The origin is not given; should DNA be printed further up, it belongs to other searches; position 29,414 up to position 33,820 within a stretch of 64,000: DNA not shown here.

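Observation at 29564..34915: Unusual receptor-type adenylyl cyclase: polytopic N-domain, TM-bracketed ectodomain, PAS, and a single class III catalytic domain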

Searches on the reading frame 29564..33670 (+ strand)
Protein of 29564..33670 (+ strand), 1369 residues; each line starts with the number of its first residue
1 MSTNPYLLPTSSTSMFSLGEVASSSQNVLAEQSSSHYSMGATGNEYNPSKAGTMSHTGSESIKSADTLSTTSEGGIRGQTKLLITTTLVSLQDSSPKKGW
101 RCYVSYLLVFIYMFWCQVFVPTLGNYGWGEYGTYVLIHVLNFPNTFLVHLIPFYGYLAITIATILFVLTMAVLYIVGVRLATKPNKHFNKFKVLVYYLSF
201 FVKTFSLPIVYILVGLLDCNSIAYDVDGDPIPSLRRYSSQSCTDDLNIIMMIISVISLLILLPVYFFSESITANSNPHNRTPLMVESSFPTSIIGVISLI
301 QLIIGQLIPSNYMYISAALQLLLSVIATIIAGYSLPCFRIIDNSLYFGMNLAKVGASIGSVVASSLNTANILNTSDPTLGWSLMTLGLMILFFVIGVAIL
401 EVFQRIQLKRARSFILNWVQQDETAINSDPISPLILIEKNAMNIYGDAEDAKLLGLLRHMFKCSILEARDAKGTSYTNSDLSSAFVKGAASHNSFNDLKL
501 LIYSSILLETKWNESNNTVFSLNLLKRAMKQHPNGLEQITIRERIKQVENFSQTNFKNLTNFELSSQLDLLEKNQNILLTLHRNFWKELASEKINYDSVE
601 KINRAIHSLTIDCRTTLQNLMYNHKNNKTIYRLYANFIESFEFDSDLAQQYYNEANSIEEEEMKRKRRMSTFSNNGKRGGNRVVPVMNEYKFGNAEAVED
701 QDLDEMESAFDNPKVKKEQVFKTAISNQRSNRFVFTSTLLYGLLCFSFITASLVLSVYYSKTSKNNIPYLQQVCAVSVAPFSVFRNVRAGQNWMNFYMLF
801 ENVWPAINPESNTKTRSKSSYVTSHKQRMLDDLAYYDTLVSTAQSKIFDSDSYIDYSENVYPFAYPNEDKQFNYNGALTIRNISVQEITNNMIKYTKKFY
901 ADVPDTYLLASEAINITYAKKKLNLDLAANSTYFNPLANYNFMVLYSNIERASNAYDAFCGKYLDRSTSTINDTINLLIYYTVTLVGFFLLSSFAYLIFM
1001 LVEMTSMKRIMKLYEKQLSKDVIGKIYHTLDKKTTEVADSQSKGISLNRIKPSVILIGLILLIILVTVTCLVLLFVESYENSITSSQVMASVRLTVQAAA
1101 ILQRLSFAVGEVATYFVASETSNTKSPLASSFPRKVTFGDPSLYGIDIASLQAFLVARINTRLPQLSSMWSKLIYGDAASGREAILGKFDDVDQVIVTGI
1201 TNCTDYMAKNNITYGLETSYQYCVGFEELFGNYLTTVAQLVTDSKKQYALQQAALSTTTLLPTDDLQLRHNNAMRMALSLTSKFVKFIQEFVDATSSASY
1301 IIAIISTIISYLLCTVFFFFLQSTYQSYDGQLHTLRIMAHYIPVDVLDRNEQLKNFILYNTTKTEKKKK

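Call 11: find_homologous_proteins(query=window:29564-33670:+)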
Query window:29564-33670:+ (1369 aa): 1 proteins with E <= 0.001 among 8000 candidates.
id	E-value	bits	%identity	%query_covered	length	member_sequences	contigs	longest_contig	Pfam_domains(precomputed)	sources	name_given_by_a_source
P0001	0.0e+0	3023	100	100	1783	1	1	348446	PF13426.14,PF00211.26,PF25474.2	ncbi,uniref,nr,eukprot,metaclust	ncbi:predicted protein [Naegleria gruberi]|uniref:Predicted protein n=1 Tax=Naegleria gruberi TaxID=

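Call 28: search_protein_representatives(protein=window:29864-33463:+)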
Query: 1200 residues. Proteins with E-value up to 0.001 (for the whole library): 133; up to 1e-10: 92; up to 1e-30: 56. The best 133 are listed.
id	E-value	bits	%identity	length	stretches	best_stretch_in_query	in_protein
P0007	3.2e-259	879.8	41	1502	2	529-1198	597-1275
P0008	6.9e-242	822.4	39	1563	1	3-1196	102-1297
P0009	1.3e-234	798.3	51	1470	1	397-1199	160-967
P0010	3.6e-123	429.3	30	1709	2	6-587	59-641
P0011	3.6e-117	409.4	31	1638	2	7-798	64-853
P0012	3.8e-113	396.1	31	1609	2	3-808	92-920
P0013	2.1e-98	347.3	29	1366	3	4-600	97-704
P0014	5.2e-95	336.1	28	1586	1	4-1016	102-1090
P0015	5.4e-85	302.9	30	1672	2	381-1145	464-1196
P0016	2.1e-79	284.4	28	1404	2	3-759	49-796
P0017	3.8e-78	280.2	27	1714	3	133-619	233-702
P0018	8.4e-77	275.8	30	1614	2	3-576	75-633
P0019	2.7e-76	274.1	28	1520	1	126-1141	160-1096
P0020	7.5e-76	272.6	28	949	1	2-798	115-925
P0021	3.9e-74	267.0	31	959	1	3-794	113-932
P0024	8.5e-71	255.9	27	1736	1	22-1104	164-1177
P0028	2.9e-61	224.3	29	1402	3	635-1198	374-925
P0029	2.5e-60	221.2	25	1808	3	7-569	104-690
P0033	3.5e-56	207.5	26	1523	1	4-1018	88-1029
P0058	9.7e-35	136.5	27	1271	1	28-1012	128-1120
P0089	1.2e-12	63.4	26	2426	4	422-741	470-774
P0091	4.3e-12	61.5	23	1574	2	409-1007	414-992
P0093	1.4e-11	59.8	29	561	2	417-569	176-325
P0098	4.9e-11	58.0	24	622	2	414-568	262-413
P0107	1.0e-08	50.4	27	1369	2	827-1143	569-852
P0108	3.5e-08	48.6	23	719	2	385-586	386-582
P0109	8.8e-08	47.2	24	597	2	407-569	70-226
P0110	6.6e-07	44.3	31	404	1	425-574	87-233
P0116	4.1e-06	41.7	23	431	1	377-661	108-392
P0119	1.2e-05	40.2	28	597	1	412-569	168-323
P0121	1.6e-05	39.7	27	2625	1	385-568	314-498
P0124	3.9e-05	38.5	26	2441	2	481-561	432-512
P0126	5.5e-05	38.0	24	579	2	132-320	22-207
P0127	1.3e-04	36.7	24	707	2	378-583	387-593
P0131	2.2e-04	36.0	31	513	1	479-602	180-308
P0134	4.9e-04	34.8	27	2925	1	381-571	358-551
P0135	5.0e-04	34.8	26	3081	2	416-566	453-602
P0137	6.3e-04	34.5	26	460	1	406-569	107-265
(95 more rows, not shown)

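Call 31: find_homologous_proteins(query=A1, max_evalue=0.00001)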
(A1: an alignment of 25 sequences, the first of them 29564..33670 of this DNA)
Query A1 (25 sequences) (1369 aa, profile of the alignment): 1 proteins with E <= 0.00001 among 8000 candidates.
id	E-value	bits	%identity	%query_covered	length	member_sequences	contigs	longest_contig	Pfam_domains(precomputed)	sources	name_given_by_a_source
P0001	0.0e+0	1240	100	100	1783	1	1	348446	PF13426.14,PF00211.26,PF25474.2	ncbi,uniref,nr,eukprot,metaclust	ncbi:predicted protein [Naegleria gruberi]|uniref:Predicted protein n=1 Tax=Naegleria gruberi TaxID=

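Call 32: list_cluster_members(proteins=[P0007, P0008, P0009, P0010, P0011, P0014, P0015, P0020, P0024, P0029])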
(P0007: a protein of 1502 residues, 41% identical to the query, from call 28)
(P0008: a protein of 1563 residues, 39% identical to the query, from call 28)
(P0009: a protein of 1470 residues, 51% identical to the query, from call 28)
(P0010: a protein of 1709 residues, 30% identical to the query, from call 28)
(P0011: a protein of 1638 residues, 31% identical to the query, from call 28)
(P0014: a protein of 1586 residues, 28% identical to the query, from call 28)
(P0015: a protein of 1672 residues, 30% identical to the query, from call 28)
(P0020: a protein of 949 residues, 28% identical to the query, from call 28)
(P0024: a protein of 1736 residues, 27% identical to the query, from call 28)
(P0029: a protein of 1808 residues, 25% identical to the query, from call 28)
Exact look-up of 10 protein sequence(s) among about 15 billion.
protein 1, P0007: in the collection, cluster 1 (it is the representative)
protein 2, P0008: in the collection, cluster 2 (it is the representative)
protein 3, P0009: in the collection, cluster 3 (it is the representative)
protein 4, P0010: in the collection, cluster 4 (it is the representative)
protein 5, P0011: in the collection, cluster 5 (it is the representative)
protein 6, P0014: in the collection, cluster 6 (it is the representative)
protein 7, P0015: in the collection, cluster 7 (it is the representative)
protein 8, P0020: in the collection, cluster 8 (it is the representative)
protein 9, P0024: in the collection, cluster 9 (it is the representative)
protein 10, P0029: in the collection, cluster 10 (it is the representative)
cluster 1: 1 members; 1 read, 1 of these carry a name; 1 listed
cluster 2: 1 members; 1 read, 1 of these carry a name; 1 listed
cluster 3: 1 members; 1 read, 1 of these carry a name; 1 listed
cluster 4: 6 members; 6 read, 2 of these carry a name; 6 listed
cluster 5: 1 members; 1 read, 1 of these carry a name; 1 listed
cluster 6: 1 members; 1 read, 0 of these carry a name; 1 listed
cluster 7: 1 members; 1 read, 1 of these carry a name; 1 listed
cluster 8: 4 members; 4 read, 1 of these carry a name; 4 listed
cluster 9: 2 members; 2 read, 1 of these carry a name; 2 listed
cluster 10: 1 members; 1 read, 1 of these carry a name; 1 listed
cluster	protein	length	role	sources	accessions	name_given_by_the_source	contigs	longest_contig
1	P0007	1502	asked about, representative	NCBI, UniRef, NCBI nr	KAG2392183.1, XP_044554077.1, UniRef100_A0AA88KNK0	hypothetical protein C9374_012435 [Naegleria lovaniensis] | PAS domain-containing protein n=1 Tax=Naegleria lovaniensis TaxID=51637 ... | uncharacterized protein C9374_012435 [Naegleria lovaniensis]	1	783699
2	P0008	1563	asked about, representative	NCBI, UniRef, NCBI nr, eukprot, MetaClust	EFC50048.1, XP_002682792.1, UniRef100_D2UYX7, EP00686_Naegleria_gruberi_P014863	predicted protein [Naegleria gruberi] | Predicted protein n=1 Tax=Naegleria gruberi TaxID=5762 RepID=D2UYX7_NAEGR | uncharacterized protein NAEGRDRAFT_61738 [Naegleria gruberi]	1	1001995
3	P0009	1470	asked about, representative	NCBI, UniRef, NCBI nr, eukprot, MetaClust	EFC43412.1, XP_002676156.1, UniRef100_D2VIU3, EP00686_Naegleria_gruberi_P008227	adenylate/guanylate cyclase [Naegleria gruberi] | Adenylate/guanylate cyclase n=1 Tax=Naegleria gruberi TaxID=5762 RepID=D2VIU3_NAEGR | XP_002676156.1 adenylate/guanylate cyclase [Naegleria gruberi strain NEG-M]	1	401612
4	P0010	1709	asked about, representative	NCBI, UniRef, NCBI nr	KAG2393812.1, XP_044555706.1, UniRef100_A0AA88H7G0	hypothetical protein C9374_003576 [Naegleria lovaniensis] | Adenylate and Guanylate cyclase catalytic domain containing protein n=1 Tax=Naegleria ... | uncharacterized protein C9374_003576 [Naegleria lovaniensis]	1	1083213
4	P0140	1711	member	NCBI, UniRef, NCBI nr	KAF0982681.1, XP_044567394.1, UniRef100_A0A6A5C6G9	hypothetical protein FDP41_011611 [Naegleria fowleri] | Guanylate cyclase domain-containing protein n=1 Tax=Naegleria fowleri TaxID=5763 ... | uncharacterized protein FDP41_011611 [Naegleria fowleri]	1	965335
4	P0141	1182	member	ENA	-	-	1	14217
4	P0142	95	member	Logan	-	-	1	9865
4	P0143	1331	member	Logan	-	-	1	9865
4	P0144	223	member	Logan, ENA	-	-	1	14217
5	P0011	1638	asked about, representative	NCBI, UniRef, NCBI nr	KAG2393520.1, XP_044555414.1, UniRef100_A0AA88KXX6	hypothetical protein C9374_007051 [Naegleria lovaniensis] | Adenylate and Guanylate cyclase catalytic domain containing protein n=1 Tax=Naegleria ... | uncharacterized protein C9374_007051 [Naegleria lovaniensis]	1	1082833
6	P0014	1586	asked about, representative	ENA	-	-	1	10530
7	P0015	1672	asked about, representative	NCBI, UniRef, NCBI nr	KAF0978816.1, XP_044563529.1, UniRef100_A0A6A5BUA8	hypothetical protein FDP41_001886 [Naegleria fowleri] | Guanylate cyclase domain-containing protein n=1 Tax=Naegleria fowleri TaxID=5763 ... | uncharacterized protein FDP41_001886 [Naegleria fowleri]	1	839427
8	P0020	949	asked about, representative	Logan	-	-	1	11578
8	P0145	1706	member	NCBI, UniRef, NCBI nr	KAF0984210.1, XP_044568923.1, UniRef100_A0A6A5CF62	hypothetical protein FDP41_007387 [Naegleria fowleri] | Adenylate and Guanylate cyclase catalytic domain containing protein n=1 Tax=Naegleria ... | uncharacterized protein FDP41_007387 [Naegleria fowleri]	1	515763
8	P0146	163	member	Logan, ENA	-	-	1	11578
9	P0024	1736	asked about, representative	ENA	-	-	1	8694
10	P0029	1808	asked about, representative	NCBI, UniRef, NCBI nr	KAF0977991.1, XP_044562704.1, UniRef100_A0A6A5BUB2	hypothetical protein FDP41_003313 [Naegleria fowleri] | Guanylate cyclase domain-containing protein n=1 Tax=Naegleria fowleri TaxID=5763 ... | uncharacterized protein FDP41_003313 [Naegleria fowleri]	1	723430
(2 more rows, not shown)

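Call 33: list_cluster_members(proteins=[P0089, P0091, P0107, P0121, P0124, P0134, P0135, P0058, P0033, P0108])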
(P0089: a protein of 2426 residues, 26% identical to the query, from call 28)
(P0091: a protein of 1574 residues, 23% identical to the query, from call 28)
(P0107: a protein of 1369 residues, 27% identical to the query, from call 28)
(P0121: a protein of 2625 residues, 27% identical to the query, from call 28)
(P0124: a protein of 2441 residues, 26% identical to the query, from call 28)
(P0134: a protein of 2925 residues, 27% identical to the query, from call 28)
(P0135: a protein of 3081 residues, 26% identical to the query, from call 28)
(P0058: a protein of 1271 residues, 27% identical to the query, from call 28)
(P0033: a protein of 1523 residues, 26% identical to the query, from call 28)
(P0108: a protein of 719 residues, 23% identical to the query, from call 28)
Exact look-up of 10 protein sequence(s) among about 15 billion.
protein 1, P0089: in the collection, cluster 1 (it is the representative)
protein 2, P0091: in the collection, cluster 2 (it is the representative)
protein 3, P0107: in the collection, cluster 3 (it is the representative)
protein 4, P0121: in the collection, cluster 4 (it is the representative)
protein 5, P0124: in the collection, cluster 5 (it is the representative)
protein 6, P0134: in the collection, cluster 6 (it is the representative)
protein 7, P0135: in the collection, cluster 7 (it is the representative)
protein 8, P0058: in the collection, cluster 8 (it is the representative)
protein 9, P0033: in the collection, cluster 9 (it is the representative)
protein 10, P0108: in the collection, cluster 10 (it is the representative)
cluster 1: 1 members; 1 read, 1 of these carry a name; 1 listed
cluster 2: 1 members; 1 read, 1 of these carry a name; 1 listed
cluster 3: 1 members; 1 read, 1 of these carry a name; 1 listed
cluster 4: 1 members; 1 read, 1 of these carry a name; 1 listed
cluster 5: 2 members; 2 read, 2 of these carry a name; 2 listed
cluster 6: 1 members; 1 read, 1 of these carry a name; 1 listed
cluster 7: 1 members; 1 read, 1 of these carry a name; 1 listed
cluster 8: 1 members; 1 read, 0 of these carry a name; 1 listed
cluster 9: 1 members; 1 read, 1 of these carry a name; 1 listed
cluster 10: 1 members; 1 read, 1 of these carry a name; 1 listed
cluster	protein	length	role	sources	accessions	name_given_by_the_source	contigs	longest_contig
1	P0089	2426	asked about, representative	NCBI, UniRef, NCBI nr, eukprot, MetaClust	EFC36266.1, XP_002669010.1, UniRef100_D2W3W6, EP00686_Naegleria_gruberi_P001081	predicted protein [Naegleria gruberi] | Predicted protein n=1 Tax=Naegleria gruberi TaxID=5762 RepID=D2W3W6_NAEGR | uncharacterized protein NAEGRDRAFT_60042 [Naegleria gruberi]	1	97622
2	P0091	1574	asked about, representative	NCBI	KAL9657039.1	hypothetical protein ABK040_014587 [Willaertia magna]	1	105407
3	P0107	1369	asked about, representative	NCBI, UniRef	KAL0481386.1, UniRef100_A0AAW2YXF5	adenylate cyclase [Acrasis kona] | Adenylate cyclase n=1 Tax=Acrasis kona TaxID=1008807 RepID=A0AAW2YXF5_9EUKA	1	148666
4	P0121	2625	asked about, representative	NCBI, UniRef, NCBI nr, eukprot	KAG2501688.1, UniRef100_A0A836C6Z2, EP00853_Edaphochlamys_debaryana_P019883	hypothetical protein HYH03_000190 [Edaphochlamys debaryana] | PAS domain-containing protein n=1 Tax=Edaphochlamys debaryana TaxID=47281 ... | KAG2501688.1 hypothetical protein HYH03_000190 [Edaphochlamys debaryana]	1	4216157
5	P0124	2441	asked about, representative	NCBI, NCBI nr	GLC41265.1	hypothetical protein PLESTM_001177800 [Pleodorina starrii]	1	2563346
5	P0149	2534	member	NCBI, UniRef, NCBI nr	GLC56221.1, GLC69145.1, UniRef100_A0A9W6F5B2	hypothetical protein PLESTB_001081200 [Pleodorina starrii] | PAS domain-containing protein n=1 Tax=Pleodorina starrii TaxID=330485 ...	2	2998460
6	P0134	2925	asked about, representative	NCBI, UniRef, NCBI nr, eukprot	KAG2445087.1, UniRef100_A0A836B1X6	hypothetical protein HYH02_008954 [Chlamydomonas schloesseri] | PAS domain-containing protein n=1 Tax=Chlamydomonas schloesseri TaxID=2026947 ... | KAG2445087.1 hypothetical protein HYH02_008954 [Chlamydomonas schloesseri]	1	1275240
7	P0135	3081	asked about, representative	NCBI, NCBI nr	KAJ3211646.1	hypothetical protein HDU67_004369 [Dinochytrium kinnereticum]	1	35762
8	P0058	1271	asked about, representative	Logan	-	-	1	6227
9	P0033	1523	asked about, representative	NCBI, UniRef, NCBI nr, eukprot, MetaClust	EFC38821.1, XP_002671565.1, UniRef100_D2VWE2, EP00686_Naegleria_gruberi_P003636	predicted protein [Naegleria gruberi] | Predicted protein n=1 Tax=Naegleria gruberi TaxID=5762 RepID=D2VWE2_NAEGR | uncharacterized protein NAEGRDRAFT_73350 [Naegleria gruberi]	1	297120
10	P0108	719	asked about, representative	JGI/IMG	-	hypothetical protein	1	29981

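Call 34: search_protein_families(library=pfam, proteins=[P0121, P0135, P0091, P0107], max_evalue=0.001)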
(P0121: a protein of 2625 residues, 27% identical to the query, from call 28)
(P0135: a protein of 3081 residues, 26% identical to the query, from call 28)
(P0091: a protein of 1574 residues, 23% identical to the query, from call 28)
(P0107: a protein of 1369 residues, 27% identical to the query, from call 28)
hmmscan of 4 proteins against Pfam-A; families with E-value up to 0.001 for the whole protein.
P0121 (2625 aa): 4 families
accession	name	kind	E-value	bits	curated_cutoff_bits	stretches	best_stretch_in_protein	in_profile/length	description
PF25474.1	TPR_TmcB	-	2e-40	138.1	27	1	378-494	7-124/125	TmcB, TPR repeats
PF13426.13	PAS_9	-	9.5e-11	42.3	27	1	521-611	2-87/103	PAS domain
PF08448.16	PAS_4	-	8.6e-08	32.8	23.1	0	638-699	14-74/110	PAS fold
PF00989.32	PAS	-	1.1e-05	25.8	22.6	0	520-609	11-97/113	PAS fold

P0135 (3081 aa): 4 families
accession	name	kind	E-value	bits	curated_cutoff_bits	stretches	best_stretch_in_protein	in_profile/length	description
PF25474.1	TPR_TmcB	-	1.7e-67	225.5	27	2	482-600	3-124/125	TmcB, TPR repeats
PF13426.13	PAS_9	-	8.3e-09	36.1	27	1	634-729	7-98/103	PAS domain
PF00989.32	PAS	-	1.8e-06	28.4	22.6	1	638-730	21-111/113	PAS fold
PF20860.2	Dicers_N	-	0.00098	19.6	27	0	1474-1546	10-77/89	Dicers, N-terminal domain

P0091 (1574 aa): 4 families
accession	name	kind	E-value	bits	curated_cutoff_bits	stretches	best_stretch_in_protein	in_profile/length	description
PF00211.25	Guanylate_cyc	-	2.9e-53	180.6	21.9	1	1379-1566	3-182/183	Adenylate and Guanylate cyclase catalytic domain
PF13426.13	PAS_9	-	1.4e-08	35.3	27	1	1236-1339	2-102/103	PAS domain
PF25474.1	TPR_TmcB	-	1.6e-07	31.7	27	1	518-582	60-124/125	TmcB, TPR repeats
PF00989.32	PAS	-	2.2e-05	24.9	22.6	1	1229-1324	5-98/113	PAS fold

P0107 (1369 aa): 4 families
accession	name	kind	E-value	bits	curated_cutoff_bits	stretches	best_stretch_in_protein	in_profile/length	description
PF00211.25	Guanylate_cyc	-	1.7e-51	174.9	21.9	1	1133-1306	4-182/183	Adenylate and Guanylate cyclase catalytic domain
PF13426.13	PAS_9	-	4.7e-12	46.5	27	1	993-1092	1-102/103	PAS domain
PF25474.1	TPR_TmcB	-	3.7e-11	43.5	27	1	198-288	39-123/125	TmcB, TPR repeats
PF00989.32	PAS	-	5.9e-08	33.1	22.6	1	986-1073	4-95/113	PAS fold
